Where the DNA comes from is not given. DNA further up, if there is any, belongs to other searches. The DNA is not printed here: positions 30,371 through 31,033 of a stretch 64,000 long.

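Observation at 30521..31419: Two-gene cassette: DUF2778/Tlde1-like T6SS effector plus lipoprotein immunity candidate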

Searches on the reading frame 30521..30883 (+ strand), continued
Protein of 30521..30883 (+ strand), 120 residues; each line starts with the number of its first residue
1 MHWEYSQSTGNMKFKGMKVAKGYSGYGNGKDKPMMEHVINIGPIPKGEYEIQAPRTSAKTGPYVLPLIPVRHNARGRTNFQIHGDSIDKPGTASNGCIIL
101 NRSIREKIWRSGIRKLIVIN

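Call 43: fold_search(model_id=the predicted structure, library=viral)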
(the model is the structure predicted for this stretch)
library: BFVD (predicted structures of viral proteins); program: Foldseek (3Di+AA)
matches with E <= 10: 141; with E <= 0.001: 9
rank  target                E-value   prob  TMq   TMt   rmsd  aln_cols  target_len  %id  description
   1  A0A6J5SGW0            9.2e-14  1.00  0.96  0.93   1.0       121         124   43  Tlde1 domain-containing protein [uncultured Caudovirales phage]
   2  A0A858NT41            7.0e-13  1.00  0.91  0.77   2.0       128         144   36  (no name in the UniProt tables at hand)
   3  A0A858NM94            7.8e-13  1.00  0.91  0.84   2.0       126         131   33  (no name in the UniProt tables at hand)
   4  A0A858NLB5            4.8e-11  1.00  0.89  0.75   2.0       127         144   28  (no name in the UniProt tables at hand)
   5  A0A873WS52            4.4e-05  1.00  0.57  0.08   4.6       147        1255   17  Phage tail lysozyme domain-containing protein [Synechococcus phage S-H38]
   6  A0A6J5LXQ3            1.1e-04  1.00  0.64  0.49   6.0       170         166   16  Uncharacterized protein [uncultured Caudovirales phage]
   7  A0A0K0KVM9            1.4e-04  1.00  0.62  0.15   4.8       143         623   24  Uncharacterized protein [Prochlorococcus phage P-TIM68]
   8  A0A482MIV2            4.8e-04  1.00  0.66  0.22   4.7       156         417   14  Endolysin [Nodularia phage vB_NspS-kac68v162]
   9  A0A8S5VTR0            4.8e-04  1.00  0.62  0.11   5.1       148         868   17  (no name in the UniProt tables at hand)
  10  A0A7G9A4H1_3          3.2e-03  1.00  0.56  0.08   5.1       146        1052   18  Tape measure domain protein [Bacteriophage sp.]
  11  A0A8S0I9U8            3.4e-03  1.00  0.58  0.34   5.2       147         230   22  (no name in the UniProt tables at hand)
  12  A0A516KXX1            1.0e-02  0.98  0.51  0.44   6.6       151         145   15  (no name in the UniProt tables at hand)
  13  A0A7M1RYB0            1.1e-02  1.00  0.63  0.49   6.3       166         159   16  L,D-carboxypeptidase/transpeptidase [uncultured phage cr116_1]
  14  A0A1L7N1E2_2          1.3e-02  0.98  0.52  0.07   5.3       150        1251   18  DUF5675 domain-containing protein [Ralstonia phage RP31]
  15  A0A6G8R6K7            1.5e-02  1.00  0.66  0.11   4.4       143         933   17  Glycoside hydrolase family 19 catalytic domain-containing protein [Synechococcus phage S-N03]
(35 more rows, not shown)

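Call 46: find_related_loci(query=A2, collection=genome_contigs, flank=10000)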
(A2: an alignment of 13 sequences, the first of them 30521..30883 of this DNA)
Query A2 (120 aa) in genome_contigs; peptide patterns used: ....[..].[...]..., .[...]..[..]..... (x = any residue, [..] = any of these).
81 stretches matched a pattern; 58 encode a relative of the query (tblastn E <= 1e-3); 58 distinct loci.
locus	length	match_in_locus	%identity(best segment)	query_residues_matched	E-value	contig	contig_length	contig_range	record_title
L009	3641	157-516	78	1-120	9e-63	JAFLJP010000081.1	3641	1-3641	MAG: Gammaproteobacteria bacterium isolate MC-02 c_000000870688, whole genome shotgun sequence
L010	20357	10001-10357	69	1-119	1e-55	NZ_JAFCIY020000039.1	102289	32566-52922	Desulfuromonas sp. CSMB_57 NODE_34+14, whole genome shotgun sequence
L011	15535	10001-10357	69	1-119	1e-55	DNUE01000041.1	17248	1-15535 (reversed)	MAG TPA_asm: Desulfobulbaceae bacterium isolate UBA10518 contig_70455, whole genome shotgun sequence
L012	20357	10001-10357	61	1-119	4e-47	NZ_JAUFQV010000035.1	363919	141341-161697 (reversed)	Vibrio tapetis subsp. quintayensis strain CECT 8851 platanus_K_25_97_35, whole genome shotgun sequence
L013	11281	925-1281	61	1-119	3e-44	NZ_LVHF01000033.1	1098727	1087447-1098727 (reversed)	Photobacterium jeanii strain R-40508 scaffold9, whole genome shotgun sequence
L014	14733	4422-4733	63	16-119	6e-44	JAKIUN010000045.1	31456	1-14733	MAG: Gammaproteobacteria bacterium isolate D100SM.bin.19 NODE_641_length_31456_cov_43.446966, whole genome shotgun seque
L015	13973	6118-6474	61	1-119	1e-43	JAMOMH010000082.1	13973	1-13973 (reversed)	MAG: Sedimenticola sp. isolate 4281-140_maxbin2_scaf2bin.136 4281-140_scaffold_1902_c1, whole genome shotgun sequence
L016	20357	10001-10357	57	1-119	4e-43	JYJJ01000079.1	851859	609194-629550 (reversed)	Vibrio maritimus strain CAIM 1455 contig00106, whole genome shotgun sequence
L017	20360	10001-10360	56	1-120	2e-42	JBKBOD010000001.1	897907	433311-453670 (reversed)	MAG: Caulobacter sp. isolate 21H_026.bin.78 NODE_6_length_897907_cov_22.267701, whole genome shotgun sequence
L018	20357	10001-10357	59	1-119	8e-42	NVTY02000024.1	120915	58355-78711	MAG: Thiotrichaceae bacterium isolate NORP103 14084, whole genome shotgun sequence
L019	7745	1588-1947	57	1-120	2e-40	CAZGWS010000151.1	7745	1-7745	MAG TPA_asm: uncultured Lentimicrobiaceae bacterium isolate SRP128015_co1_32 genome assembly, contig: NODE_16139_length_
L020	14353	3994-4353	55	1-120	9e-39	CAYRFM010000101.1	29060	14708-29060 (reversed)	MAG TPA_asm: uncultured Holophagae bacterium isolate SRP090828_co2_159 genome assembly, contig: NODE_547_length_29060_co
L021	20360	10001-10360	58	1-120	1e-38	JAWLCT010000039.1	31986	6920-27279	MAG: Gammaproteobacteria bacterium isolate 15dZY3.bin.69 NODE_1793_length_31986_cov_291.314423, whole genome shotgun seq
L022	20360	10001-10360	55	1-120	1e-38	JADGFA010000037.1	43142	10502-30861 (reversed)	MAG: Gammaproteobacteria bacterium isolate OB6 NODE_253_length_43142_cov_5.861162, whole genome shotgun sequence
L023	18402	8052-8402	55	3-119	2e-35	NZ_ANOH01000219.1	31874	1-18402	Rhodopirellula sallentina SM41 cSM410220, whole genome shotgun sequence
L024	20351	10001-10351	54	3-118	2e-35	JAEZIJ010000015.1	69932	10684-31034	MAG: Acidobacteria bacterium isolate OH_CDB_181 k127_112213, whole genome shotgun sequence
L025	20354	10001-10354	51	1-119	2e-34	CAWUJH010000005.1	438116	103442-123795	MAG: uncultured Ketobacter sp. isolate SRR17458625_binner12_12_1705322970 genome assembly, contig: ERZ21854034.8, whole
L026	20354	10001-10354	53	1-118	2e-34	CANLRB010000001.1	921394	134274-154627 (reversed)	uncultured Pseudoalteromonas sp. isolate 995-G.fasta genome assembly, contig: NODE_1, whole genome shotgun sequence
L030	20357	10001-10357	50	1-118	2e-33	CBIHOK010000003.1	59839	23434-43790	MAG TPA_asm: uncultured Noviherbaspirillum sp. isolate SRR18156188_binner12_Refined_1 genome assembly, contig: ERZ273368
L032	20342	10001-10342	51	3-118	1e-32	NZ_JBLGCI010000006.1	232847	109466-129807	MAG: Brevundimonas sp. isolate 3300055174_23 Ga0535679_0000022, whole genome shotgun sequence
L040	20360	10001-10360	48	3-119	2e-29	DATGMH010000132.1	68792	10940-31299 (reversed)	MAG TPA_asm: Bryobacteraceae bacterium isolate SMAG_U9907 k141_591047, whole genome shotgun sequence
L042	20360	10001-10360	46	1-119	1e-28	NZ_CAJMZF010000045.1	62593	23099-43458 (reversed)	Paraburkholderia sp. J63 45, whole genome shotgun sequence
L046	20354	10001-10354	44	1-118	1e-25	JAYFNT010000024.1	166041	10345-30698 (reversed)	MAG: Geobacteraceae bacterium isolate 5C_26 c_5C_000000163792, whole genome shotgun sequence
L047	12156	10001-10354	45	1-118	3e-25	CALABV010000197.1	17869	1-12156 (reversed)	MAG TPA_asm: uncultured Geobacter sp. isolate SRR3330211_bin.149_CONCOCT_v1.1_MAG genome assembly, contig: ERZ724082.243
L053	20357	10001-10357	45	1-119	2e-21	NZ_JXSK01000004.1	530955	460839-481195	Photorhabdus luminescens subsp. luminescens strain DSM 3368 Contig004, whole genome shotgun sequence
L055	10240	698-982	40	23-112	5e-16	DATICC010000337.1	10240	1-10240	MAG TPA_asm: Woeseiaceae bacterium isolate SMAG_U16306 k141_164206, whole genome shotgun sequence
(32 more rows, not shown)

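Call 56: search_protein_families(library=phrogs, proteins=[window:30521-30883:+], max_evalue=0.01)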
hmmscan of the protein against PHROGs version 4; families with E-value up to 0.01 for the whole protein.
window:30521-30883:+ (120 aa): 2 families
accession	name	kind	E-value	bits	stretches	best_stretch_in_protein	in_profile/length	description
phrog_24118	-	unknown function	2.1e-40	138.6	1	3-119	2-120/121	-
phrog_14093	-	unknown function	3e-05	24.8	1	8-51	13-56/160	-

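Call 59: find_related_loci(query=A2, collection=viral_contigs, flank=8000)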
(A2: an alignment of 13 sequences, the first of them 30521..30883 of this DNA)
Query A2 (120 aa) in viral_contigs; peptide patterns used: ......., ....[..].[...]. (x = any residue, [..] = any of these).
62 stretches matched a pattern; 34 encode a relative of the query (tblastn E <= 1e-3); 34 distinct loci.
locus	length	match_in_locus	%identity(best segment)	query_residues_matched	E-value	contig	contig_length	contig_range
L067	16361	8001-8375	51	3-120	1e-40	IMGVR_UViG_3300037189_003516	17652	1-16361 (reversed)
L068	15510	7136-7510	51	3-120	1e-40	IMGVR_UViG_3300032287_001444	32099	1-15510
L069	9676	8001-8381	50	1-120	2e-40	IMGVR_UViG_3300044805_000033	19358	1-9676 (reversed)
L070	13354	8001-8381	50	1-120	2e-40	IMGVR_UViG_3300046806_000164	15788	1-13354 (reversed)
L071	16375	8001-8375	50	3-120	5e-40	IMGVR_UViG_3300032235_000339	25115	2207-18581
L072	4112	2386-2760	50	3-120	3e-39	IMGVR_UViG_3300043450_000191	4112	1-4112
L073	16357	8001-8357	55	3-119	3e-39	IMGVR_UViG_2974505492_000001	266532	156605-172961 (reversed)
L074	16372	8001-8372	48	3-119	1e-38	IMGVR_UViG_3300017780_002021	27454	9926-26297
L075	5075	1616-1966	51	3-112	7e-38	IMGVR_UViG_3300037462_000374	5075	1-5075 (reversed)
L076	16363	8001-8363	55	1-119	9e-38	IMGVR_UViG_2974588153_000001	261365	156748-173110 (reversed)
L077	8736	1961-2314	49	1-111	1e-37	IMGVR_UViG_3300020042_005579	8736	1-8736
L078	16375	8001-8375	47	3-120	2e-37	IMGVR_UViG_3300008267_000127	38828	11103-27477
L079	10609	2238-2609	49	3-119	2e-37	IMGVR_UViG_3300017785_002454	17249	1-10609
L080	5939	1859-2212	48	1-111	9e-37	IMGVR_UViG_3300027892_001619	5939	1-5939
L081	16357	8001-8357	50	1-120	6e-35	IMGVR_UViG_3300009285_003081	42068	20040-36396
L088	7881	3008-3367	44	1-119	5e-29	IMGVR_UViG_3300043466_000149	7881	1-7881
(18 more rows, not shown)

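Call 71: search_protein_families(library=pfam, proteins=[L014:4753-5124:+, L013:1280-1648:+, L025:10369-10719:+, L042:10363-10716:+, L022:10332-10868:+, L026:10366-10848:+, L030:10373-10900:+, L046:10367-11305:+, L053:10360-10872:+, L055:1149-1766:+], max_evalue=0.1)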
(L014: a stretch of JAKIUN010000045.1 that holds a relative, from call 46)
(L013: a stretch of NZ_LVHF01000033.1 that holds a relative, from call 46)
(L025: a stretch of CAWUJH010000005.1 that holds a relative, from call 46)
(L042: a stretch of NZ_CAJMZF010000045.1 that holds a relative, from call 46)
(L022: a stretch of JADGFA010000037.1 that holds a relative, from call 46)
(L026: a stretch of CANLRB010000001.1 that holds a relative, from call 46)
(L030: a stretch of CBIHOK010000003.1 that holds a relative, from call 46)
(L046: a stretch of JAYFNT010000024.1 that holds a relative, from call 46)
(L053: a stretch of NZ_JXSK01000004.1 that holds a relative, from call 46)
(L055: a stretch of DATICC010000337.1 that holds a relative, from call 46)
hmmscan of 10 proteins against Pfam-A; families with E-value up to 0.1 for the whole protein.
L014:4753-5124:+ (123 aa): 0 families

L013:1280-1648:+ (122 aa): 1 family
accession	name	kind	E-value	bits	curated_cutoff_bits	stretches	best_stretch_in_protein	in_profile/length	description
PF09962.14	DUF2196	-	0.051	13.9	25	1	83-120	7-42/61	Uncharacterized conserved protein (DUF2196)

L025:10369-10719:+ (116 aa): 0 families

L042:10363-10716:+ (117 aa): 1 family
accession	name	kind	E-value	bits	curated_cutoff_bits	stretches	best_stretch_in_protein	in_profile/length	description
PF24600.1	RavZ_cat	-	0.023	14.4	27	1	24-112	112-195/260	RavZ catalytic domain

L022:10332-10868:+ (178 aa): 1 family
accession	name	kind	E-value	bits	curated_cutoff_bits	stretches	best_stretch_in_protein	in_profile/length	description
PF24982.1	DUF7773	-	0.072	13.8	26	0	114-137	37-60/117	Domain of unknown function (DUF7773)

L026:10366-10848:+ (160 aa): 0 families

L030:10373-10900:+ (175 aa): 0 families

L046:10367-11305:+ (312 aa): 0 families

L053:10360-10872:+ (170 aa): 1 family
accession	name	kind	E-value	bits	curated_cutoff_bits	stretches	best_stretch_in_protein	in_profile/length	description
PF23192.1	NOMO_12th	-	0.078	14.1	27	0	38-93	23-79/98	NOMO C-terminal transthyretin-like domain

L055:1149-1766:+ (205 aa): 0 families

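Call 95: search_protein_families(library=pfam, proteins=[L053:9494-9988:+, L046:9365-9931:+, L047:9514-9933:+, L055:86-1081:+, L017:6126-9401:+, L024:9346-9996:+, L040:8085-9269:+], max_evalue=0.001)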
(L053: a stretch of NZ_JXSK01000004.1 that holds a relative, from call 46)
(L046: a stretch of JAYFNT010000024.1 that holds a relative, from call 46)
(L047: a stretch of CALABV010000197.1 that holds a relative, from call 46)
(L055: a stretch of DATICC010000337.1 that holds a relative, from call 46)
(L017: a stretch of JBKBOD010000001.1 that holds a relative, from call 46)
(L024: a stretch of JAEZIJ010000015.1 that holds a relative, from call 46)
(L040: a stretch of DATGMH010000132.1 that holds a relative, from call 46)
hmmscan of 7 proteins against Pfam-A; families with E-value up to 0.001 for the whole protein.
L053:9494-9988:+ (164 aa): 1 family
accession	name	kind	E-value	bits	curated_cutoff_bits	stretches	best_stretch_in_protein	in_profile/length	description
PF05638.18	T6SS_HCP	-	3.2e-31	108.7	23.5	1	6-146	1-129/129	Type VI secretion system effector, Hcp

L046:9365-9931:+ (188 aa): 1 family
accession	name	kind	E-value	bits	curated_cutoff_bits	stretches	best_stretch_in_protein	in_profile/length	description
PF05638.18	T6SS_HCP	-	1.4e-37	129.3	23.5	1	35-173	3-129/129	Type VI secretion system effector, Hcp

L047:9514-9933:+ (139 aa): 1 family
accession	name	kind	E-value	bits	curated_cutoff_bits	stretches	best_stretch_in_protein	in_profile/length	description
PF05638.18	T6SS_HCP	-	4.2e-34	118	23.5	1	2-124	14-129/129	Type VI secretion system effector, Hcp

L055:86-1081:+ (331 aa): 2 families
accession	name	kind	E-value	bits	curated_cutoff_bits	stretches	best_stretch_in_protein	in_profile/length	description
PF10908.13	Tlde1_dom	-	2.3e-08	34.9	30.1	1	204-291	5-100/120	Tlde1 domain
PF03527.20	RHS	-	8e-05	22.8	27.9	1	67-88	1-22/38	RHS protein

L017:6126-9401:+ (1091 aa): 1 family
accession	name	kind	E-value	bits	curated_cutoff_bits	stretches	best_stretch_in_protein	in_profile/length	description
PF12708.12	Pect-lyase_RHGA_epim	-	8e-06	26.2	27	1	252-318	4-62/213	Rhamnogalacturonase A/epimerase, pectate lyase-like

L024:9346-9996:+ (216 aa): 0 families

L040:8085-9269:+ (394 aa): 0 families

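Call 96: search_protein_families(library=phrogs, proteins=[L088:2338-2583:+, L088:2580-3011:+, L088:3417-4157:+, L077:2341-2547:+, L077:2749-3132:+, L067:8515-8952:+, L017:9669-9998:+, L017:10360-10770:+, L067:6562-7728:+, L032:10348-10836:+], max_evalue=0.001)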
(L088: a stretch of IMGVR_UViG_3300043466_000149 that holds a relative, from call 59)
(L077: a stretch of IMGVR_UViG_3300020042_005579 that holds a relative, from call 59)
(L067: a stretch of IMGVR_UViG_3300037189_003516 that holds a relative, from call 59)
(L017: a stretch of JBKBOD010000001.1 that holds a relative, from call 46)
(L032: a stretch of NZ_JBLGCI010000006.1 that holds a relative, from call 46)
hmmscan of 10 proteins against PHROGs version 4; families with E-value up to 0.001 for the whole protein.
L088:2338-2583:+ (81 aa): 2 families
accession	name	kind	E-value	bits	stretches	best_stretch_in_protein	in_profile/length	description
phrog_462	-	other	7e-09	36.8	1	5-77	12-89/101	lipoprotein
phrog_12220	-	unknown function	9.5e-05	23.5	1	12-77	10-75/89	-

L088:2580-3011:+ (143 aa): 1 family
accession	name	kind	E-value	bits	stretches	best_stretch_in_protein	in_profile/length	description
phrog_3427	-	lysis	2.5e-26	93.4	1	8-143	6-140/141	holin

L088:3417-4157:+ (246 aa): 1 family
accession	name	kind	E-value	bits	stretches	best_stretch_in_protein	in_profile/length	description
phrog_2941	-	head and packaging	4.1e-08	34.1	1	6-195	5-170/208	virion structural protein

L077:2341-2547:+ (68 aa): 0 families

L077:2749-3132:+ (127 aa): 0 families

L067:8515-8952:+ (145 aa): 2 families
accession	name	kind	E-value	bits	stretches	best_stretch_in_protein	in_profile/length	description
phrog_8821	-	lysis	2.9e-06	28.4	1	35-136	12-112/130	Rz-like spanin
phrog_1327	-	lysis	0.00015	22.7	1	31-97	7-74/158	Rz-like spanin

L017:9669-9998:+ (109 aa): 0 families

L017:10360-10770:+ (136 aa): 0 families

L067:6562-7728:+ (388 aa): 6 families
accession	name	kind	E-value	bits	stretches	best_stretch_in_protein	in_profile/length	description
phrog_704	-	DNA, RNA and nucleotide metabolism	6.3e-123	411.7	1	64-387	59-389/390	DNA repair exonuclease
phrog_20762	-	unknown function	1.1e-35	123.5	1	271-386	1-117/117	-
phrog_20703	-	unknown function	2e-27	97.6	1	26-206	59-235/258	-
phrog_284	-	DNA, RNA and nucleotide metabolism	3.8e-14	53.4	1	99-381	94-391/398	exonuclease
phrog_21891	-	unknown function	3.6e-07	31.9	1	260-369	10-118/130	-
phrog_22571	-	unknown function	2.3e-06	28.8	1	294-370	4-80/92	-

L032:10348-10836:+ (162 aa): 1 family
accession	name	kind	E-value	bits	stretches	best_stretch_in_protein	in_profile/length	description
phrog_214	-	lysis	0.00029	21.7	1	18-147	14-138/176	Rz-like spanin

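Call 99: search_protein_families(library=padloc, proteins=[window:30521-30883:+], max_evalue=0.001)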
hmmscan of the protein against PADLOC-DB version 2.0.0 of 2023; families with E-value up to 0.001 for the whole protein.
window:30521-30883:+ (120 aa): 0 families

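Call 100: list_cluster_members(proteins=[P0022, P0001])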
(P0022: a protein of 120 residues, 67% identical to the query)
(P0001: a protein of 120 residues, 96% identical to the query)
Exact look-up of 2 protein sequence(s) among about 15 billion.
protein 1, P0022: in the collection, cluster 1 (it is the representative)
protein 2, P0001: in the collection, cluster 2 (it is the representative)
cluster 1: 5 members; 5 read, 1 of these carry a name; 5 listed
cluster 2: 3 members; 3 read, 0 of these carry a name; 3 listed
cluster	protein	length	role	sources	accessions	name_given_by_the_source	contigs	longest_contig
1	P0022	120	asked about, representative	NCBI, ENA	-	-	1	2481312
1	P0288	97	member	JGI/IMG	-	hypothetical protein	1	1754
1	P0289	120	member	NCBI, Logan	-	-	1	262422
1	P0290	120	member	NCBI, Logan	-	-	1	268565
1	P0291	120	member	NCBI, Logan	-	-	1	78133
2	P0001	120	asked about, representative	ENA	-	-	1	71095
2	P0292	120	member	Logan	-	-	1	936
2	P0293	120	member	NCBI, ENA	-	-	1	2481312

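Call 101: find_encoding_contigs(protein=P0289, flank=10000, max_places=3)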
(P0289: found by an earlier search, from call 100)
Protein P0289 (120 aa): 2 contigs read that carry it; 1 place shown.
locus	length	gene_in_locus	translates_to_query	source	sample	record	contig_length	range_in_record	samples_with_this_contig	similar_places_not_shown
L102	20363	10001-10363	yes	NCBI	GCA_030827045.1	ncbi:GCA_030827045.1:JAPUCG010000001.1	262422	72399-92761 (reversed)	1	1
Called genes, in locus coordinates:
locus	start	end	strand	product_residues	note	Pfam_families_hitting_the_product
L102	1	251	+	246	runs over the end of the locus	PF00106:adh_short, PF08659:KR, PF13561:adh_short_C2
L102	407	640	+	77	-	PF00550:PP-binding, PF14573:PP-binding_2 (weak)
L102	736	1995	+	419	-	PF00109:ketoacyl-synt, PF02801:Ketoacyl-synt_C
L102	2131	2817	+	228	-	PF01063:Aminotran_4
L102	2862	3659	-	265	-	PF02673:BacA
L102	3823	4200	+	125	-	PF18029:Glyoxalase_6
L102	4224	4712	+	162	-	PF00186:DHFR_1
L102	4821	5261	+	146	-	PF09917:DUF2147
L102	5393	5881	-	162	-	PF01609:DDE_Tnp_1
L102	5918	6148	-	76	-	PF05598:DUF772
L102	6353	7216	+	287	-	-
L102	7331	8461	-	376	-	PF13795:HupE_UreJ_2, PF04955:HupE_UreJ (weak)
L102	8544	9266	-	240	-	PF10411:DsbC_N, PF13098:Thioredoxin_2, PF13462:Thioredoxin_4 (weak), PF01323:DSBA (faint)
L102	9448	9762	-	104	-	-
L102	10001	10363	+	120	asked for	PF10908:Tlde1_dom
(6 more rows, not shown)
